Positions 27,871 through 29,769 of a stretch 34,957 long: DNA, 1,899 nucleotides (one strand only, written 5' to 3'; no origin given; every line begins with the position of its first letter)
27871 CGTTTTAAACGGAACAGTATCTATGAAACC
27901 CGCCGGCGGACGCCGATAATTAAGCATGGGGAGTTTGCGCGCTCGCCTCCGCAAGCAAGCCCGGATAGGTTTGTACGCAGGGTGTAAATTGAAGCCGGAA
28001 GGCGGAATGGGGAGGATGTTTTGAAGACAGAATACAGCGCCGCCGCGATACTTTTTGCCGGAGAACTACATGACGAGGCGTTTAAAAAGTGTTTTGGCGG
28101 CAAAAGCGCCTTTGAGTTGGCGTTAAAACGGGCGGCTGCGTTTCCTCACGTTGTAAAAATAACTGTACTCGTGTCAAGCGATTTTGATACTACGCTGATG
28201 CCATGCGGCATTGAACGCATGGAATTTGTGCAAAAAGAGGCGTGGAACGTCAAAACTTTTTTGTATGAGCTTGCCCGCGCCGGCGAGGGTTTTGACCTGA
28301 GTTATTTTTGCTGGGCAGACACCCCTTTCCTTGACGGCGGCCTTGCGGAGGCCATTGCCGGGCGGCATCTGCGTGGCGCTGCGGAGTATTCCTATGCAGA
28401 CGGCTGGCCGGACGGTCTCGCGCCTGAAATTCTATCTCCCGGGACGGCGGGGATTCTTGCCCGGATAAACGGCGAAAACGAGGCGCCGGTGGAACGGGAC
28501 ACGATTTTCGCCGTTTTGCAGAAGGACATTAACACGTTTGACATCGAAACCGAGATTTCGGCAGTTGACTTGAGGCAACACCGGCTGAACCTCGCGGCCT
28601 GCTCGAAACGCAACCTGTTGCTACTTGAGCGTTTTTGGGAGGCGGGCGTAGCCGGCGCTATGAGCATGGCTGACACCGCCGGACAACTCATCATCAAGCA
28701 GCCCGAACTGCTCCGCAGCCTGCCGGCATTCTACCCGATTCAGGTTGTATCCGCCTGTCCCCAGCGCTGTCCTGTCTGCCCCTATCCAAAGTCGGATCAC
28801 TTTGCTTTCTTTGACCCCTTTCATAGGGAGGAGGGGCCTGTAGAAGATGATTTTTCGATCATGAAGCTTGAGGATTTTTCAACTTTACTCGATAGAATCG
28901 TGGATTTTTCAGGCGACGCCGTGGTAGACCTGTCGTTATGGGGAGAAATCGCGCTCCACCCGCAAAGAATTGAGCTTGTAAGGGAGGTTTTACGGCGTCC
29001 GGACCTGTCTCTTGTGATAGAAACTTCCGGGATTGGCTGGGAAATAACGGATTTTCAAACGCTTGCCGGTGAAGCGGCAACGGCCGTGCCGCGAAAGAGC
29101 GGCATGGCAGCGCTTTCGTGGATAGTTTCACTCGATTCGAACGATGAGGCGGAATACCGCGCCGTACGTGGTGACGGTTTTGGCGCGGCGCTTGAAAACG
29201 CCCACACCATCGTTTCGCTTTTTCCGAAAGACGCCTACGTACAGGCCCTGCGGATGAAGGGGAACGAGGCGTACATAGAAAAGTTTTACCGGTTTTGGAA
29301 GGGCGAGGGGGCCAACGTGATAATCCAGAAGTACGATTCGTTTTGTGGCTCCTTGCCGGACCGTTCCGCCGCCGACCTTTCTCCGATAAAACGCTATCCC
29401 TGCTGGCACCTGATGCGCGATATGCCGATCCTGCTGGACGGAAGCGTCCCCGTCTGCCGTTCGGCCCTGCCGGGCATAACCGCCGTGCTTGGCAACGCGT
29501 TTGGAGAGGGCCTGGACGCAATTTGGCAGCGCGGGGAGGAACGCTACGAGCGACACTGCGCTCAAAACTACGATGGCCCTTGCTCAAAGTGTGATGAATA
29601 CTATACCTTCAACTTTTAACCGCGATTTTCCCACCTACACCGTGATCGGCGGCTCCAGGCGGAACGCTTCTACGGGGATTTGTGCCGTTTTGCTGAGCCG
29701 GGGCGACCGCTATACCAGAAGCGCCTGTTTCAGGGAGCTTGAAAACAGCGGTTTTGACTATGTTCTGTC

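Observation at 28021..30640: Two-gene operon: cytidylyltransferase-like / radical-SAM / SPASM fusion protein, translationally coupled to a GT-A-like glycosyltransferase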

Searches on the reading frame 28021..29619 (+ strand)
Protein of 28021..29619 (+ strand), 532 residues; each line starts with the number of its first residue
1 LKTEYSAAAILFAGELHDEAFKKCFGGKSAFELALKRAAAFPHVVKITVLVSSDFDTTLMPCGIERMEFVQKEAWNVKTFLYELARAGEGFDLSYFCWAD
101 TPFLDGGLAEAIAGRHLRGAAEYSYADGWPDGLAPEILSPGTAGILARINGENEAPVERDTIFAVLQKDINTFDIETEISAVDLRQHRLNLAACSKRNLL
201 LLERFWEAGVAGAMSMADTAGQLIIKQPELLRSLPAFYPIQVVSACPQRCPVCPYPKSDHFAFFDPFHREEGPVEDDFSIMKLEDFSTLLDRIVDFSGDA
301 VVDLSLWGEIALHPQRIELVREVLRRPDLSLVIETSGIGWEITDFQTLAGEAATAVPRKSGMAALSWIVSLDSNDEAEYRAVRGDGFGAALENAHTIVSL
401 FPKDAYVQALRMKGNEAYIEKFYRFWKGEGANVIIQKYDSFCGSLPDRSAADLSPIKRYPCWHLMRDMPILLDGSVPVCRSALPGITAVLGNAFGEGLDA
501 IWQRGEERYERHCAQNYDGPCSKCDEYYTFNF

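Call 3: search_protein_families(library=pfam, proteins=[window:28021-29619:+], max_evalue=1)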
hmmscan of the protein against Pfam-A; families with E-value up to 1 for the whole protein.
window:28021-29619:+ (532 aa): 2 families
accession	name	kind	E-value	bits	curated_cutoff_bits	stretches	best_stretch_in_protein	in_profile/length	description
PF13186.11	SPASM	-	5.7e-05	23.8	21.5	1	461-525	1-67/67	Iron-sulfur cluster-binding domain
PF04055.27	Radical_SAM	-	0.00019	22.1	29.5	1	242-341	3-90/166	Radical SAM superfamily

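Call 4: search_protein_families(library=ncbifam, proteins=[window:28021-29619:+], max_evalue=1)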
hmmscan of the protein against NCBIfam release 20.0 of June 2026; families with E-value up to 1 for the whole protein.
window:28021-29619:+ (532 aa): 2 families
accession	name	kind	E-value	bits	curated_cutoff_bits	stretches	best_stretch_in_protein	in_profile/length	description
TIGR04321.1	spiroSPASM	subfamily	1.8e-167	558.1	250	1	8-532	2-510/510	spiro-SPASM protein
TIGR04317.1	W_rSAM_matur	equivalog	0.046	12.8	380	1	275-396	27-135/349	tungsten cofactor oxidoreductase radical SAM maturase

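Call 6: find_homologous_proteins(query=window:28021-29619:+)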
Query window:28021-29619:+ (532 aa): 1218 proteins with E <= 0.001 among 8000 candidates; the best 120 are listed.
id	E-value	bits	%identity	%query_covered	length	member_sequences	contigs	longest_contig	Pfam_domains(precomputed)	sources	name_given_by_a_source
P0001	0.0e+0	1238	100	100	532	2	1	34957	-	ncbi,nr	ncbi:MAG: spiro-SPASM protein [Spirochaetaceae bacterium]|nr:spiro-SPASM protein [Spirochaetaceae ba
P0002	0.0e+0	1034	84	100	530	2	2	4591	PF13186.12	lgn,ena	-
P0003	2.0e-298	1009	82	100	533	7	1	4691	PF13186.12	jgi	jgi:spiro-SPASM protein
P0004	3.6e-270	915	75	100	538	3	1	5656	-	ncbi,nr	ncbi:MAG: spiro-SPASM protein [Spirochaetaceae bacterium]|nr:spiro-SPASM protein [Spirochaetaceae ba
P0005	2.0e-255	867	75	92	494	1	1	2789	-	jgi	jgi:spiro-SPASM protein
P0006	1.2e-253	861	71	100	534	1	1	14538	-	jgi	jgi:spiro-SPASM protein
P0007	1.3e-248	844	69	99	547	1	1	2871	-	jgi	jgi:spiro-SPASM protein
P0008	6.3e-248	842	70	99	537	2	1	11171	PF13186.12,PF04055.28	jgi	jgi:spiro-SPASM protein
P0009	1.6e-247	841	69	99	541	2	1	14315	-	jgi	jgi:spiro-SPASM protein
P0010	9.8e-244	828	77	87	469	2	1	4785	-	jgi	jgi:spiro-SPASM protein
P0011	1.4e-241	821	67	100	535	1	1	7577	PF04055.28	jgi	jgi:spiro-SPASM protein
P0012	7.7e-241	819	68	100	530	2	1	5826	-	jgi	jgi:spiro-SPASM protein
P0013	1.8e-240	817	67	100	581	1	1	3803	PF13186.12,PF04055.28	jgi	jgi:spiro-SPASM protein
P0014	9.1e-240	815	67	100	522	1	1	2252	-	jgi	jgi:spiro-SPASM protein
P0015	1.9e-237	807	67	100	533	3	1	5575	PF13186.12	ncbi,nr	ncbi:MAG: spiro-SPASM protein [Spirochaetaceae bacterium]|nr:spiro-SPASM protein [Spirochaetaceae ba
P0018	3.4e-234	797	65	100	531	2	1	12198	PF13186.12,PF04055.28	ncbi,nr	ncbi:MAG: spiro-SPASM protein [Spirochaetaceae bacterium]|nr:spiro-SPASM protein [Spirochaetaceae ba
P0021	4.2e-221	753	69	88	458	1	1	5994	PF04055.28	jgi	jgi:spiro-SPASM protein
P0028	2.0e-183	629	54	99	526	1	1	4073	PF12804.14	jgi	jgi:spiro-SPASM protein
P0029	1.3e-182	626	56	98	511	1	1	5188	PF13186.12,PF04055.28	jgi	jgi:spiro-SPASM protein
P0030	1.9e-182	626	56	99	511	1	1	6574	PF13186.12,PF04055.28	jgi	jgi:spiro-SPASM protein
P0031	3.6e-182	625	56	98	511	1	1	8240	PF13186.12,PF04055.28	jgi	jgi:spiro-SPASM protein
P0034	1.4e-181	623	56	100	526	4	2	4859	PF04055.28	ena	-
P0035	4.3e-181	621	56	99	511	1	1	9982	PF04055.28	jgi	jgi:spiro-SPASM protein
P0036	5.7e-181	621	56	99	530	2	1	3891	PF04055.28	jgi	jgi:spiro-SPASM protein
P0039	1.3e-180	620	55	99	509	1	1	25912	PF13186.12,PF04055.28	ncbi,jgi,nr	ncbi:MAG: spiro-SPASM protein [Treponema sp.]|jgi:spiro-SPASM protein|nr:spiro-SPASM protein [Trepon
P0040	1.4e-180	620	56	99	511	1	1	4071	PF13186.12,PF04055.28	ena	-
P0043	1.4e-179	616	54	99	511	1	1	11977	PF13186.12,PF04055.28,PF12804.14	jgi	jgi:spiro-SPASM protein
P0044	1.7e-179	616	56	99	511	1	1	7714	PF04055.28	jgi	jgi:spiro-SPASM protein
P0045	1.9e-179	616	55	99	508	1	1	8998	PF04055.28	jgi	jgi:spiro-SPASM protein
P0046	2.1e-179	616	54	99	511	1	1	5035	PF04055.28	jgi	jgi:spiro-SPASM protein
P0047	3.4e-178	612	53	99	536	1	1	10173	PF04055.28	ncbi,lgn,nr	ncbi:spiro-SPASM protein [Spirochaetia bacterium]|nr:spiro-SPASM protein [Spirochaetia bacterium]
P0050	7.5e-178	611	55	99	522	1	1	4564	PF04055.28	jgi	jgi:spiro-SPASM protein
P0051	1.1e-177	610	56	99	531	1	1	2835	PF04055.28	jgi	jgi:spiro-SPASM protein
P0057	2.7e-177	609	55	99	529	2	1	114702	PF04055.28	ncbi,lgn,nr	ncbi:spiro-SPASM protein [Spirochaetia bacterium]|nr:spiro-SPASM protein [Spirochaetia bacterium]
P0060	5.3e-177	608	54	99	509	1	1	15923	PF04055.28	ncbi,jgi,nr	ncbi:MAG: spiro-SPASM protein [Spirochaetaceae bacterium]|jgi:spiro-SPASM protein|nr:spiro-SPASM pro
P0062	1.1e-176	607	54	99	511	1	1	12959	PF13186.12,PF04055.28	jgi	jgi:spiro-SPASM protein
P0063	1.4e-176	606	53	99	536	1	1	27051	PF04055.28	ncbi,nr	ncbi:spiro-SPASM protein [Spirochaetia bacterium]|nr:spiro-SPASM protein [Spirochaetia bacterium]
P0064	1.5e-176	606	55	98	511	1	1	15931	PF04055.28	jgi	jgi:spiro-SPASM protein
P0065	1.6e-176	606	53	99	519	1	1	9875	PF04055.28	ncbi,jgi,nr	ncbi:MAG: spiro-SPASM protein [Treponema sp.]|jgi:spiro-SPASM protein|nr:spiro-SPASM protein [Trepon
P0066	1.7e-176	606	53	99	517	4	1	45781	PF04055.28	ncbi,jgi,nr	ncbi:MAG: spiro-SPASM protein [Treponema sp.]|jgi:spiro-SPASM protein|nr:spiro-SPASM protein [Trepon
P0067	2.2e-176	606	56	99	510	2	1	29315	PF13186.12,PF04055.28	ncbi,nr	ncbi:MAG: spiro-SPASM protein [Treponema sp.]|nr:spiro-SPASM protein [Treponema sp.]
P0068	2.9e-176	605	52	99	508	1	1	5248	PF13186.12,PF04055.28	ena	-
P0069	3.7e-176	605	53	99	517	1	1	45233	PF04055.28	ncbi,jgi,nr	ncbi:MAG: spiro-SPASM protein [Treponema sp.]|jgi:spiro-SPASM protein|nr:spiro-SPASM protein [Trepon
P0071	1.1e-175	604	56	99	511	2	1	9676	PF04055.28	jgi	jgi:spiro-SPASM protein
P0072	1.1e-175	604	53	99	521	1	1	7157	PF04055.28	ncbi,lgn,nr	ncbi:spiro-SPASM protein [Spirochaetia bacterium]|nr:spiro-SPASM protein [Spirochaetia bacterium]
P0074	1.3e-175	603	54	99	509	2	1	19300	PF04055.28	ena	-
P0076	1.8e-175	603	54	99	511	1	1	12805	PF12804.14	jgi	jgi:spiro-SPASM protein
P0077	1.9e-175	603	54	99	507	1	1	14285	PF13186.12,PF04055.28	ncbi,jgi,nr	ncbi:MAG: spiro-SPASM protein [Spirochaetaceae bacterium]|jgi:spiro-SPASM protein|nr:spiro-SPASM pro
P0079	3.2e-175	602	54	99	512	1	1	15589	PF04055.28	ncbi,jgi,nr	ncbi:MAG: spiro-SPASM protein [Spirochaetaceae bacterium]|jgi:spiro-SPASM protein|nr:spiro-SPASM pro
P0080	4.4e-175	602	55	99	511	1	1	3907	PF04055.28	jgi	jgi:spiro-SPASM protein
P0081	6.2e-175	601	54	98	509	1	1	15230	PF04055.28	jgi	jgi:spiro-SPASM protein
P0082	6.5e-175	601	52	99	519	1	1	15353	PF13186.12,PF04055.28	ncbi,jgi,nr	ncbi:MAG: spiro-SPASM protein [Treponema sp.]|jgi:spiro-SPASM protein|nr:spiro-SPASM protein [Trepon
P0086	1.3e-174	600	53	99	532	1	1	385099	PF04055.28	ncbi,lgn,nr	ncbi:spiro-SPASM protein [Spirochaetia bacterium]|nr:spiro-SPASM protein [Spirochaetia bacterium]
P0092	8.9e-174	597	55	99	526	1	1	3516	PF13186.12,PF04055.28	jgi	jgi:spiro-SPASM protein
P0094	1.2e-173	597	55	99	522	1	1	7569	PF04055.28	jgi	jgi:spiro-SPASM protein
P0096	1.6e-173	596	59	87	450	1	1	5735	PF04055.28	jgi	jgi:spiro-SPASM protein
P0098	4.0e-173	595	53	99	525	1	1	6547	PF04055.28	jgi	jgi:spiro-SPASM protein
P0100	7.5e-173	594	52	99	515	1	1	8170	PF13186.12,PF04055.28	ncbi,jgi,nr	ncbi:MAG: spiro-SPASM protein [Treponema sp.]|jgi:spiro-SPASM protein|nr:spiro-SPASM protein [Trepon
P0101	9.1e-173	594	53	99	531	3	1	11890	PF04055.28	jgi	jgi:spiro-SPASM protein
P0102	1.2e-172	594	53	99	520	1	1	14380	PF13186.12,PF04055.28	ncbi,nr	ncbi:spiro-SPASM protein [Spirochaetia bacterium]|nr:spiro-SPASM protein [Spirochaetia bacterium]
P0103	1.3e-172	593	54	99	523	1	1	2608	PF13186.12,PF04055.28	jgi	jgi:spiro-SPASM protein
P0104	1.5e-172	593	53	99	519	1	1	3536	PF13186.12,PF04055.28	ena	-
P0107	4.3e-172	592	54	99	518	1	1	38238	PF04055.28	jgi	jgi:spiro-SPASM protein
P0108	5.3e-172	591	54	99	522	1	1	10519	PF04055.28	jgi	jgi:spiro-SPASM protein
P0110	7.0e-172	591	52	99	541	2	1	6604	PF04055.28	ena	-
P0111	8.4e-172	591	53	99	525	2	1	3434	PF13186.12,PF04055.28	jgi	jgi:spiro-SPASM protein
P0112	8.7e-172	591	53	99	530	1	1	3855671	PF13186.12,PF04055.28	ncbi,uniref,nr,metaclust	ncbi:spiro-SPASM protein [Leadbettera azotonutricia]|uniref:Radical SAM domain protein n=1 Tax=Leadb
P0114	1.2e-171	590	53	99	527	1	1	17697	PF13186.12,PF04055.28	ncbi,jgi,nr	ncbi:MAG: spiro-SPASM protein [Treponema sp.]|jgi:spiro-SPASM protein|nr:spiro-SPASM protein [Trepon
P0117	3.9e-171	588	54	99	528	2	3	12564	PF04055.28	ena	-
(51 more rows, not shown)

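Call 12: find_related_loci(query=A1, collection=genome_contigs, flank=8000)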
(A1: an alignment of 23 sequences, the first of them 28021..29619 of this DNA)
Query A1 (532 aa) in genome_contigs; peptide patterns used: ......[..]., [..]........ (x = any residue, [..] = any of these).
599 stretches matched a pattern (row limit reached: there are more); 553 encode a relative of the query (tblastn E <= 1e-3); the best 80 are kept; 80 distinct loci.
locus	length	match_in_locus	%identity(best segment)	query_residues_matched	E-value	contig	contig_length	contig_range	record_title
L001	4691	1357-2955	82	1-532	0e+0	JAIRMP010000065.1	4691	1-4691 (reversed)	MAG: Spirochaetaceae bacterium isolate Cd354_bin111 k119_2062652, whole genome shotgun sequence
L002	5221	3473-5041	67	4-532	0e+0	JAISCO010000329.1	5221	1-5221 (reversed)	MAG: Spirochaetaceae bacterium isolate Gx481_bin89 k119_5490634, whole genome shotgun sequence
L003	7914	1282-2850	65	1-532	0e+0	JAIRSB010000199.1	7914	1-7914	MAG: Spirochaetaceae bacterium isolate Ct408_bin150 k119_4049330, whole genome shotgun sequence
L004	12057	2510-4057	54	6-532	0e+0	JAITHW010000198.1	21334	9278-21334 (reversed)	MAG: Treponema sp. isolate Pc512_bin91 k119_617136, whole genome shotgun sequence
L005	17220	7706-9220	55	6-532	0e+0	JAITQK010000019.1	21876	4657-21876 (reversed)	MAG: Treponema sp. isolate Pq454_bin73 k119_2746892, whole genome shotgun sequence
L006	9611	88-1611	54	6-532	0e+0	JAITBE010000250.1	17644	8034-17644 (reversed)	MAG: Spirochaetaceae bacterium isolate Ncb351_bin73 k119_1250427, whole genome shotgun sequence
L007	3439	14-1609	54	6-532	0e+0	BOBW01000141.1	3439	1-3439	Spirochaetia bacterium PG1894_85 DNA, sequence141, whole genome shotgun sequence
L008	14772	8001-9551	53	6-532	0e+0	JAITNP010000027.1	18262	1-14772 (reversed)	MAG: Treponema sp. isolate Po218_bin21 k119_4026865, whole genome shotgun sequence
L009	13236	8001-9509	54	6-532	0e+0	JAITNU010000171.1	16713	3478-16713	MAG: Treponema sp. isolate Po218_bin31 k119_2915287, whole genome shotgun sequence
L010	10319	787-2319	56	4-532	1e-180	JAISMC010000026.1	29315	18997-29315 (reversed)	MAG: Treponema sp. isolate Im510_bin16 k119_76960, whole genome shotgun sequence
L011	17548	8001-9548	54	6-532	3e-179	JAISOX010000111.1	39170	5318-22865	MAG: Treponema sp. isolate Iy174_bin62 k119_1994631, whole genome shotgun sequence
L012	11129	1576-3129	52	4-532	2e-179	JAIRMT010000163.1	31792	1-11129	MAG: Treponema sp. isolate Cd354_bin115 k119_683536, whole genome shotgun sequence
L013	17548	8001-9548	52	6-532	3e-179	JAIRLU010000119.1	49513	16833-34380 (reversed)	MAG: Treponema sp. isolate Cc175_bin63 k119_3394520, whole genome shotgun sequence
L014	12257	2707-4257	52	6-532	3e-179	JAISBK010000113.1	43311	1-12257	MAG: Treponema sp. isolate Gx481_bin203 k119_3758307, whole genome shotgun sequence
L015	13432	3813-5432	53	6-532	3e-179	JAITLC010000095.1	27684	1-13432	MAG: Treponema sp. isolate Pcl387_bin87 k119_293059, whole genome shotgun sequence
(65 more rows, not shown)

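Call 30: search_protein_representatives(alignment_id=A1)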
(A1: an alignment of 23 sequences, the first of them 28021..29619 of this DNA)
Query: 23 sequences, 519 profile positions. Proteins with E-value up to 0.001 (for the whole library): 2382; up to 1e-10: 755; up to 1e-30: 436. The best 150 are listed.
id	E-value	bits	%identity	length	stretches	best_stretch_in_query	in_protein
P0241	9.0e-240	813.2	-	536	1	1-519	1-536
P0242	7.3e-226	767.3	-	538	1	1-519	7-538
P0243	2.0e-223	759.3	-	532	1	1-519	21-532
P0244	3.5e-218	741.9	-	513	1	1-519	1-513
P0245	1.8e-209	713.2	-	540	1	1-519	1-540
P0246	8.2e-188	641.7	-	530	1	1-519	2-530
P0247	6.2e-187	638.8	-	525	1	1-519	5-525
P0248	1.4e-177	607.9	-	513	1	1-519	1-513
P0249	1.6e-175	601.2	-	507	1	1-519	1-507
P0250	2.1e-169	581.0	-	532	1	1-519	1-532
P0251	2.8e-169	580.6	-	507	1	1-519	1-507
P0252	7.4e-167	572.6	-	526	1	1-519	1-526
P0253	3.8e-160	550.4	-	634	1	1-519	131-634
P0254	5.7e-160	549.9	-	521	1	1-519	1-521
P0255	7.7e-156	536.2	-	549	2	1-367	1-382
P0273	6.0e-139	480.5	-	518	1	1-519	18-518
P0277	2.7e-136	471.7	-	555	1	7-518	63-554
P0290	5.0e-129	447.8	-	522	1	1-519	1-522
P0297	5.1e-127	441.1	-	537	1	1-519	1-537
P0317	9.9e-121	420.4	-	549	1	1-519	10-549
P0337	5.2e-116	404.8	-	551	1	1-519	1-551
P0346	5.9e-113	394.7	-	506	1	21-518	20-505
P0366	4.1e-107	375.4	-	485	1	17-519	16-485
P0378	3.5e-105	369.1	-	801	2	263-518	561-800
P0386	3.7e-103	362.4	-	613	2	56-519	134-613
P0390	2.1e-102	359.9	-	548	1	1-519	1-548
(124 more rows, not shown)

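Call 34: list_cluster_members(proteins=[P0273, P0277, P0290, P0317, P0337, P0346, P0366, P0378, P0390, P0297])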
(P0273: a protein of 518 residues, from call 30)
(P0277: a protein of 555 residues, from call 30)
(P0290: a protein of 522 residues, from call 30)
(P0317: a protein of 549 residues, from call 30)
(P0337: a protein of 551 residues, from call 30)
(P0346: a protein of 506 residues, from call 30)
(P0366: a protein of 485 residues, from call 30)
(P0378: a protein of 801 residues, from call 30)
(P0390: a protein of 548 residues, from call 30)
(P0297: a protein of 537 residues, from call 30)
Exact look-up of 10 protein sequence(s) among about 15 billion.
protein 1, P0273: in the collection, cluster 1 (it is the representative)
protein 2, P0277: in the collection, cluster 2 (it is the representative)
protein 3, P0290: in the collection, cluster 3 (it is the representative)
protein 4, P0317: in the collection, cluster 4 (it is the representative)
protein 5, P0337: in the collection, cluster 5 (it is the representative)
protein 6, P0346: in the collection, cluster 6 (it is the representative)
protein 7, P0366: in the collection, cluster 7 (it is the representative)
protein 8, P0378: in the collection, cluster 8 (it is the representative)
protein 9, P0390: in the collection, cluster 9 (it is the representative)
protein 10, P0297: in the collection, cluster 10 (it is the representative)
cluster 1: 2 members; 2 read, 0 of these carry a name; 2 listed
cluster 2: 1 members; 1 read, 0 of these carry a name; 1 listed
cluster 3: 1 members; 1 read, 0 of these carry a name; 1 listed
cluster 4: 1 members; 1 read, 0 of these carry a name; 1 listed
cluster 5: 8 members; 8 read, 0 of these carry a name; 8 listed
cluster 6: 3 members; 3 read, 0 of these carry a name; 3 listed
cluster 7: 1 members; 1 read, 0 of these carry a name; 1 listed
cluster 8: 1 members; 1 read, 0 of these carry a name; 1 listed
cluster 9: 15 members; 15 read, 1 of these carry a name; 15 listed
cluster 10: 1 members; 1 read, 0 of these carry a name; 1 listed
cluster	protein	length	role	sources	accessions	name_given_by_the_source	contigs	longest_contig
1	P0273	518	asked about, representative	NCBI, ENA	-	-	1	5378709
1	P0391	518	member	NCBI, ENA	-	-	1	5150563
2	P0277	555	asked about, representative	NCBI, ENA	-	-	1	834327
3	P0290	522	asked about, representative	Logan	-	-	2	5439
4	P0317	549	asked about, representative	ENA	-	-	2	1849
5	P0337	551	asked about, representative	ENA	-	-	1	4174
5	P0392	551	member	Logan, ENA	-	-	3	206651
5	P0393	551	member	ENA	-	-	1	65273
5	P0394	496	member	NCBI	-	-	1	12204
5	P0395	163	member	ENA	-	-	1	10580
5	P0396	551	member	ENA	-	-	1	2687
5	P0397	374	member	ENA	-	-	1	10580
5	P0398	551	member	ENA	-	-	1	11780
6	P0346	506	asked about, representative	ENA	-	-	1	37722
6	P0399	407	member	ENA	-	-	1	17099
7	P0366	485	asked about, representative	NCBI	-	-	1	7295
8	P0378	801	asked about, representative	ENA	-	-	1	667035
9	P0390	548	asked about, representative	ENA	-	-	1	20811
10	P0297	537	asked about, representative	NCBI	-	-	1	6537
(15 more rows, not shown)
